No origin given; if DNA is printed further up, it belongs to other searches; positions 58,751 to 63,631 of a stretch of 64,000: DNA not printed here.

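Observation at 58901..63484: Single-gene Avs/NLR-like system: PD-(D/E)xK-like domain + STAND NTPase + >1100-aa helical repeat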

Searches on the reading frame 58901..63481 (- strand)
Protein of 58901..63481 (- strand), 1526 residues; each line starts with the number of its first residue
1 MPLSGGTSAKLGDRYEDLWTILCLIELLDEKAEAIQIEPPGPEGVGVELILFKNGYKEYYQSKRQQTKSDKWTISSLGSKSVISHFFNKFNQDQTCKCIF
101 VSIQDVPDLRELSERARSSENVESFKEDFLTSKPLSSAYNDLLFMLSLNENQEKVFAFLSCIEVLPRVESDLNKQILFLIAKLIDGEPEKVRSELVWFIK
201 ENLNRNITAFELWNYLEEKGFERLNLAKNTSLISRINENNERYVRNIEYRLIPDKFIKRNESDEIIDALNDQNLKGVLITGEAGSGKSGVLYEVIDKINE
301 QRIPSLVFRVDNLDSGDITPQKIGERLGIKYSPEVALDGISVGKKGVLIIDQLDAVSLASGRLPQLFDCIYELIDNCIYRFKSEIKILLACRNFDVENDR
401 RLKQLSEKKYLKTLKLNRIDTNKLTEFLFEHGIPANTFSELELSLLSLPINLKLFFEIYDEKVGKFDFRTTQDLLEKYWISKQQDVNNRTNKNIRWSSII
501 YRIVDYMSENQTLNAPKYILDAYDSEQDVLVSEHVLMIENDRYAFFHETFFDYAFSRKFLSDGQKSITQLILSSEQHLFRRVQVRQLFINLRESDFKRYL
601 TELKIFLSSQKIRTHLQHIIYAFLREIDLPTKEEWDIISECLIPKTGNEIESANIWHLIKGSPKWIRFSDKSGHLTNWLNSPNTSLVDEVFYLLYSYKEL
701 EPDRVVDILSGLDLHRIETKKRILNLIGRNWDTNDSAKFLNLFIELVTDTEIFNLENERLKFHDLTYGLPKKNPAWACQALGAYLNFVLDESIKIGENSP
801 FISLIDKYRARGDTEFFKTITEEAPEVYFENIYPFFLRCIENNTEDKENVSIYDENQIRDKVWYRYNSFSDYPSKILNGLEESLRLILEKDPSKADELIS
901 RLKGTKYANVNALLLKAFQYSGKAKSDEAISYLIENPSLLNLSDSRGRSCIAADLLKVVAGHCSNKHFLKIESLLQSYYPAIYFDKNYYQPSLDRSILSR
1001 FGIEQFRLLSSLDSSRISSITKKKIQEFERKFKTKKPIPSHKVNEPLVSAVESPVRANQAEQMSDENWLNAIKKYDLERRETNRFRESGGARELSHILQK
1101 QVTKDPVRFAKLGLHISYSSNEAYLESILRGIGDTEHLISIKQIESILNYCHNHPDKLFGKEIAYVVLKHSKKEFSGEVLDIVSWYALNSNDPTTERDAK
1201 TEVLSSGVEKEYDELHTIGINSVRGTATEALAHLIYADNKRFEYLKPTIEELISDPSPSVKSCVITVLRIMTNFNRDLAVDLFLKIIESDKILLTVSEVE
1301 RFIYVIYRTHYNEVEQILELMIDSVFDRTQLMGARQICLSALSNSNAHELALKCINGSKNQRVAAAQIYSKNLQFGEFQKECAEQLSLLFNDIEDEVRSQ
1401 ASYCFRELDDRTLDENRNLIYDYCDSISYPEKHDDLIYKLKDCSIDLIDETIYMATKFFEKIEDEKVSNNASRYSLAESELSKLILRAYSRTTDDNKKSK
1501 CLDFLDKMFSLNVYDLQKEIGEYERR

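Call 5: search_protein_families(library=pfam, proteins=[window:58901-63481:-], max_evalue=1)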
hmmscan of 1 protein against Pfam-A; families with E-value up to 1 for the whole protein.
window:58901-63481:- (1526 aa): 14 families
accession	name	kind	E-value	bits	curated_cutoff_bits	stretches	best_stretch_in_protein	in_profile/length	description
PF25199.1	nSTAND_NTPase5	-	0.0014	18.9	34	1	257-299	20-66/145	Novel STAND NTPase 5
PF02985.28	HEAT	-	0.0058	17.2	23.5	0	1247-1269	3-25/31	HEAT repeat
PF13401.12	AAA_22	-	0.0075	17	27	1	277-389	8-120/130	AAA domain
PF13646.12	HEAT_2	-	0.0097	16.6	27.7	1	1222-1290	15-74/88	HEAT repeats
PF12717.13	Cnd1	-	0.011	16.2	26.4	1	1222-1329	36-145/162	non-SMC mitotic condensation complex subunit 1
PF05729.18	NACHT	-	0.013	15.8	26.7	1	277-418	3-153/167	NACHT domain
PF13191.12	AAA_16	-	0.014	16.3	32.6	1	265-302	15-52/167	AAA ATPase domain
PF11701.14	UNC45-central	-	0.019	15.3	25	0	1221-1285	16-81/154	Myosin-binding striated muscle assembly central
PF00437.27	T2SSE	-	0.033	13.3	24.9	1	263-302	132-170/370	Type II/IV secretion system protein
PF20720.3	nSTAND3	-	0.059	13.5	27.2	1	256-302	1-45/155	Novel STAND NTPase 3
PF13555.12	AAA_29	-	0.06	13.5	27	1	272-291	19-39/61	P-loop containing region of AAA domain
PF24883.2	NPHP3_N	-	0.087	13.5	24.8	0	264-315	11-63/164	Nephrocystin 3, N-terminal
PF07579.16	DUF1548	-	0.11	13.2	22.7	1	604-658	75-128/135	Domain of Unknown Function (DUF1548)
PF04851.21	ResIII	-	0.15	12.4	22.5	1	263-313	13-63/164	Type III restriction enzyme, res subunit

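Call 6: search_protein_families(library=padloc, proteins=[window:58901-63481:-], max_evalue=1)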
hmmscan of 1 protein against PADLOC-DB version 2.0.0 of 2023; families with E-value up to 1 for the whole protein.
window:58901-63481:- (1526 aa): 3 families
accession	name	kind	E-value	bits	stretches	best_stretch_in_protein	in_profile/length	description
PDLC04702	PDC-M54A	-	4.9e-22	75.3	3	445-568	495-618/1621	-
PDLC04700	PDC-M54A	-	2.7e-20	69.1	1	257-583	303-646/1657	-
PDLC04701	PDC-M54A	-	1.2e-06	24.7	2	447-561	27-141/1144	-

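Call 7: search_protein_families(library=ncbifam, proteins=[window:58901-63481:-], max_evalue=1)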
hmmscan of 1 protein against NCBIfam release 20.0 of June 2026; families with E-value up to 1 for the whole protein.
window:58901-63481:- (1526 aa): 3 families
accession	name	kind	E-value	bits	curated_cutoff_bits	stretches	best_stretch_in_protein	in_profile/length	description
TIGR01420.1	pilT_fam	subfamily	0.00032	20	319.1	1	235-302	81-150/343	PilT/PilU family type 4a pilus ATPase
NF041000.1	ATPase_ComGA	equivalog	0.03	13.3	300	1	246-301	110-155/267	competence type IV pilus ATPase ComGA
TIGR02533.1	type_II_gspE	equivalog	0.073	11.7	630.25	1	276-302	245-271/486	type II secretion system ATPase GspE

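Call 12: find_homologous_proteins(query=window:58901-63481:-, max_evalue=0.001)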
Query window:58901-63481:- (1526 aa): 301 proteins with E <= 0.001 among 8000 candidates; the best 120 are listed.
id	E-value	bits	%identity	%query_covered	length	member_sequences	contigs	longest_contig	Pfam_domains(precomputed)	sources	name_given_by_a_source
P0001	0.0e+0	3419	100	100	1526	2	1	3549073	-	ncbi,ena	-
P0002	0.0e+0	2375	69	100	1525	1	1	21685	-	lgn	-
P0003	2.5e-269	915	33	100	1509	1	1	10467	PF02985.29,PF20703.4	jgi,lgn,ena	-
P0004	8.5e-269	913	33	100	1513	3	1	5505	PF02985.29,PF20703.4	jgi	-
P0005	1.0e-266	907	33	100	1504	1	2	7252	PF02985.29,PF25199.2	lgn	-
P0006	1.7e-266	906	33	100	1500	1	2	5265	PF02985.29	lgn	-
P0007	9.7e-265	900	34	100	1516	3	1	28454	PF02985.29,PF01602.27,PF25199.2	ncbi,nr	ncbi:MAG TPA: hypothetical protein DDW51_14280 [Cyanobacteria bacterium UBA11367]|nr:hypothetical pr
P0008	1.4e-262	893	34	100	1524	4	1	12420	PF02985.29,PF13401.13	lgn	-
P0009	5.5e-262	891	34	100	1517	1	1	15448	PF13646.13,PF25199.2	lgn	-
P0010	6.6e-262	891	33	100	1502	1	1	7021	PF02985.29,PF13513.13,PF13646.13,PF25199.2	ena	-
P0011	3.9e-260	885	33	100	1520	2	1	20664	-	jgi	jgi:hypothetical protein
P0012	4.8e-260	884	31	100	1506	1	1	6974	PF02985.29,PF20703.4,PF25199.2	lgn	-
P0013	5.8e-260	884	33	100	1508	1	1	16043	-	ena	-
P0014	1.4e-259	883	32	100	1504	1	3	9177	PF02985.29,PF25199.2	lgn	-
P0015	4.6e-259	881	33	100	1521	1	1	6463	PF02985.29,PF13401.13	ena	-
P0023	5.8e-257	874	33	100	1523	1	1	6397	PF02985.29,PF24883.3,PF13401.13,PF13646.13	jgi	jgi:hypothetical protein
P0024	4.1e-256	871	33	100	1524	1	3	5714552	PF13401.13,PF14130.13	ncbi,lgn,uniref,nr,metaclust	ncbi:NACHT domain-containing NTPase [Anabaena sp. PCC 7108]|uniref:NACHT domain-containing protein n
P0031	1.1e-253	863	32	100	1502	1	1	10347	PF13401.13,PF25199.2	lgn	-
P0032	1.2e-253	863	33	100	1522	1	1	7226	PF13401.13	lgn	-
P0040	2.9e-251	855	32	100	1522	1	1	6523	PF02985.29,PF01602.27,PF13646.13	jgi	jgi:hypothetical protein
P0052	2.8e-240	819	32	100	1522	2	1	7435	PF02985.29,PF13646.13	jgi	jgi:hypothetical protein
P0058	1.9e-235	803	32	99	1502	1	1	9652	-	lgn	-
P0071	1.0e-219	751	31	99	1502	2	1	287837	PF13401.13,PF20703.4,PF13191.13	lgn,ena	-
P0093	1.4e-187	644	34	71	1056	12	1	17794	PF25199.2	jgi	jgi:hypothetical protein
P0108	4.7e-168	580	28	100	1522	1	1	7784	PF02985.29,PF14130.13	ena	-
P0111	5.8e-166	573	28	100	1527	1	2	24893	-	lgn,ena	-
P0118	8.6e-156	539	27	100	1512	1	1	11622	-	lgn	-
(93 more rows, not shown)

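Call 20: search_solved_structures(query=window:58901-63481:-, max_evalue=1, show_alignments=2)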
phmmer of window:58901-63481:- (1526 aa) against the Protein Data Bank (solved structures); distinct sequences matched with E-value up to 1: 4.
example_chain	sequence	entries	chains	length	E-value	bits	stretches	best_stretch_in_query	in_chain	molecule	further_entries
9n00_A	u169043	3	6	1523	2.8e-18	68.3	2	262-668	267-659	AAA family ATPase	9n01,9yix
5zfq_A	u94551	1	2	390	0.084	13.7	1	249-310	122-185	Twitching motility pilus retraction protein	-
6ojx_A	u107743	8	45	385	0.11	13.3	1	249-309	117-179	Twitching motility pilus retraction ATPase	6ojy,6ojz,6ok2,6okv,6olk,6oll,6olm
3jvu_A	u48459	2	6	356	0.32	11.8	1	235-304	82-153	Twitching mobility protein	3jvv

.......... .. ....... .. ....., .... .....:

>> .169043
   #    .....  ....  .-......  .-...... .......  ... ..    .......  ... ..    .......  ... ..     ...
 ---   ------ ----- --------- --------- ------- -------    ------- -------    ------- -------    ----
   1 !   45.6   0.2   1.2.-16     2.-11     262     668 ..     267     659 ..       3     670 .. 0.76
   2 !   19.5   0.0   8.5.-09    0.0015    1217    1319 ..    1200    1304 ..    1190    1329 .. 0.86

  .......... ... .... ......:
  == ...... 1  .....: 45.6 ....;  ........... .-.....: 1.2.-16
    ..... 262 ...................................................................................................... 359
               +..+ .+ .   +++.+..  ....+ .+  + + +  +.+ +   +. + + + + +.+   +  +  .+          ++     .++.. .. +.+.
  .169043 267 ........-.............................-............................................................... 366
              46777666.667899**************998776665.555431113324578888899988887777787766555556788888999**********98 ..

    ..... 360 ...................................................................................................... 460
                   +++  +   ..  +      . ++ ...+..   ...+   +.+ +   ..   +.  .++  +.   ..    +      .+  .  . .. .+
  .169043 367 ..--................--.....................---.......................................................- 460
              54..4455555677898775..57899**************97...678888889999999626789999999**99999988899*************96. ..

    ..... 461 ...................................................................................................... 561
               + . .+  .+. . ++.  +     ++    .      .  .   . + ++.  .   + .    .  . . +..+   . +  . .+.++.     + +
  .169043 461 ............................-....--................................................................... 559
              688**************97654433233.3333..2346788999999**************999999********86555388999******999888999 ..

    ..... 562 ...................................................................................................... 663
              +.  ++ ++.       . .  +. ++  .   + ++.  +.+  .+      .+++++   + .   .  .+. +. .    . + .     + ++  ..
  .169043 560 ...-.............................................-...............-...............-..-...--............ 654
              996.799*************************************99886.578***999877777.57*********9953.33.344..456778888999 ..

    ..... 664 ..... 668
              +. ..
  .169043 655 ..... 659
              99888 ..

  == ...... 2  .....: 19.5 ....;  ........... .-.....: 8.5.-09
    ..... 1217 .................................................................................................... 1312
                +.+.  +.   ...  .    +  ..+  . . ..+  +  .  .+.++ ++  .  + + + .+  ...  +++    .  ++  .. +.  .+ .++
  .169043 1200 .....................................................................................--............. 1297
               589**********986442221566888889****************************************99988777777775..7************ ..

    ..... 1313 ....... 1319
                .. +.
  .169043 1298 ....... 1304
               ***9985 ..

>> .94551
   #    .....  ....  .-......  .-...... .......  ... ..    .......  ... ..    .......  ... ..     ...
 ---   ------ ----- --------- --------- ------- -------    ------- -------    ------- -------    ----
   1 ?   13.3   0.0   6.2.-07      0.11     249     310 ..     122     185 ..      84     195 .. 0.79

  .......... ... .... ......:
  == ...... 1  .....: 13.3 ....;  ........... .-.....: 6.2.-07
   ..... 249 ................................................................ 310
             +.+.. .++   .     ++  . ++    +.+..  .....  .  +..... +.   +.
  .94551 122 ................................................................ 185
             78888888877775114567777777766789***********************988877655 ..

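Call 28: list_cluster_members(proteins=[P0001, P0024, P0002])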
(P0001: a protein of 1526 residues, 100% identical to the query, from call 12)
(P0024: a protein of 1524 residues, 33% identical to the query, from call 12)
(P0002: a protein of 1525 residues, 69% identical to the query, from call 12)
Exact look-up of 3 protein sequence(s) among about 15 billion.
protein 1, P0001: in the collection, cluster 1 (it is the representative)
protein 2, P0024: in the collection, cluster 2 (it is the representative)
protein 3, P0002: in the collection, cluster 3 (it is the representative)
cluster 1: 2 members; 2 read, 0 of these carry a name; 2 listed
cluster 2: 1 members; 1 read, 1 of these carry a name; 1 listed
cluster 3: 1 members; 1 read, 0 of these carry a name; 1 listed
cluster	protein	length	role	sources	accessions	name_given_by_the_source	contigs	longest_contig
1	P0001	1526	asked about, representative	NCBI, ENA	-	-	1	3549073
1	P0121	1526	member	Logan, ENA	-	-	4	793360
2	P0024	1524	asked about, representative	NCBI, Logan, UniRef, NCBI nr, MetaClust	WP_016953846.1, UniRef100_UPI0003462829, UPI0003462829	NACHT domain-containing NTPase [Anabaena sp. PCC 7108] | NACHT domain-containing protein n=1 Tax=Anabaena sp. PCC 7108 TaxID=163908 ... | ATP-binding protein [Anabaena sp. PCC 7108]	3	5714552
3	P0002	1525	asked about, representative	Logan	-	-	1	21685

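Call 30: find_encoding_contigs(protein=P0001, flank=10000, max_places=3)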
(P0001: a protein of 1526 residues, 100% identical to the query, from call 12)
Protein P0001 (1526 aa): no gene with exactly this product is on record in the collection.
